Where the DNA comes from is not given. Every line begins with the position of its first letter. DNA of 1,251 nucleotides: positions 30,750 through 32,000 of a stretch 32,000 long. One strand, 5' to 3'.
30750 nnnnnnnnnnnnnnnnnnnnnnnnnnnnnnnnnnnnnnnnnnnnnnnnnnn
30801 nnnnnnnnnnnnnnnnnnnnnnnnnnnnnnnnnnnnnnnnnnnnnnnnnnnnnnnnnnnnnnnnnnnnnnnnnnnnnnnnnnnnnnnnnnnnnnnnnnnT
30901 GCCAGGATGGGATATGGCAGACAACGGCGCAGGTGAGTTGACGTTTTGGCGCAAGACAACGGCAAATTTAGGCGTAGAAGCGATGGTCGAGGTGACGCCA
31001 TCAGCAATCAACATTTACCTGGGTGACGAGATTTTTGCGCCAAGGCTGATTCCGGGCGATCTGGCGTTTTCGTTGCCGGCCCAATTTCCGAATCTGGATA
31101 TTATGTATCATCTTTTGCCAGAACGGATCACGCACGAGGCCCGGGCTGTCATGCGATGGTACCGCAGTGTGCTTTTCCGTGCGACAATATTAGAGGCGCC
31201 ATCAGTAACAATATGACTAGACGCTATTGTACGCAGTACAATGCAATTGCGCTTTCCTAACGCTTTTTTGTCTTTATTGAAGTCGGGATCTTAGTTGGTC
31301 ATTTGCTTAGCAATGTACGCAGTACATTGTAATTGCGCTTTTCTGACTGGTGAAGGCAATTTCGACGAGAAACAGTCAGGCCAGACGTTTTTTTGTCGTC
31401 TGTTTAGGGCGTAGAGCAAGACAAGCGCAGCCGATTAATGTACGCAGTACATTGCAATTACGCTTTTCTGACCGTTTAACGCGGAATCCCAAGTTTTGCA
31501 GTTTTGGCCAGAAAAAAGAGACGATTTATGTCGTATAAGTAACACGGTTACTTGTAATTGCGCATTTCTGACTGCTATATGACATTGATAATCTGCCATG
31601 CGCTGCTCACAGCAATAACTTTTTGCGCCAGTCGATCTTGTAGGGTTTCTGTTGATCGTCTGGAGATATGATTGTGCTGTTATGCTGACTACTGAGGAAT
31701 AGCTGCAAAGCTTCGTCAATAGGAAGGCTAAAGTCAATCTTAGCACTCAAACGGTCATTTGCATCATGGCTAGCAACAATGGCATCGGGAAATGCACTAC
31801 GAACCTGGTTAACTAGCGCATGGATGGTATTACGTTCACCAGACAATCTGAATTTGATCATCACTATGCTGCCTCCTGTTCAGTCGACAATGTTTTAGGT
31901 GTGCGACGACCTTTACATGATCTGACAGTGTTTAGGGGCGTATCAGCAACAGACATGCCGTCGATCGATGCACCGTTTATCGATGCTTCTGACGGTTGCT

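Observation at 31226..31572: Four same-orientation hairpin-plus-conserved-tail units in a convergent intergenic gap, with stem pairing kept by compensatory changes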

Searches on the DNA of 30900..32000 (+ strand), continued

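Call 118: search_with_rna_model(model_id=R1, sources=[L078, L079, L080, L081], max_evalue=5, filters=off)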
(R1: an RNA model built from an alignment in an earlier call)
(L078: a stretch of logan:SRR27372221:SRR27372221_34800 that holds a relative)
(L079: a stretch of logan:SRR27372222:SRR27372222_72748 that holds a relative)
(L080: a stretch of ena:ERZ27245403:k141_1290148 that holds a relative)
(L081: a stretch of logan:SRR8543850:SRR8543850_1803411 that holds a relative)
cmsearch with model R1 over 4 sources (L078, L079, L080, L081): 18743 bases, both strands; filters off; matches with E-value up to 5: 10.
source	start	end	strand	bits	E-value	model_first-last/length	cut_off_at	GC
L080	3611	3655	+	25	1.8e-05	1-45/45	no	0.36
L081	1310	1354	+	25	1.8e-05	1-45/45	no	0.36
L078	2840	2884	+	23.3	5.8e-05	1-45/45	no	0.47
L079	3004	3048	+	23.3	5.8e-05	1-45/45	no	0.47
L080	3510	3553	+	17.1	0.0044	1-45/45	no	0.43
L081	1209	1252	+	17.1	0.0044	1-45/45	no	0.43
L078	2741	2782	+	7.8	3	1-45/45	no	0.48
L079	2905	2946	+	7.8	3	1-45/45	no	0.48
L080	4407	4441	+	7.3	4.3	1-45/45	no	0.31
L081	2106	2140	+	7.3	4.3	1-45/45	no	0.31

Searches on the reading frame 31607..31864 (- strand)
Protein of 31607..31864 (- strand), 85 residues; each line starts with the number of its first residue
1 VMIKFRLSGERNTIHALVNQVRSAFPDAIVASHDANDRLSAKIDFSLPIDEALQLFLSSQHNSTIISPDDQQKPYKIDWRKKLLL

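Call 14: search_protein_families(library=pfam, proteins=[window:31607-31864:-], max_evalue=0.1)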
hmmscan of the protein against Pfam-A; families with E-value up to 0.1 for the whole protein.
window:31607-31864:- (85 aa): 0 families

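Call 15: search_protein_families(library=phrogs, proteins=[window:31607-31864:-], max_evalue=0.1)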
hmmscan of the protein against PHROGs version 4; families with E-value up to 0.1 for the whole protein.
window:31607-31864:- (85 aa): 0 families

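Call 16: find_encoding_contigs(protein=window:31607-31864:-, flank=10000, max_places=8)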
Protein window:31607-31864:- (85 aa): no gene with exactly this product is on record in the collection.

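Call 81: search_protein_families(library=ncbifam, proteins=[window:31607-31864:-], max_evalue=0.1)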
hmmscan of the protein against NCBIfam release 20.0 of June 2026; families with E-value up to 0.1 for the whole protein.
window:31607-31864:- (85 aa): 0 families
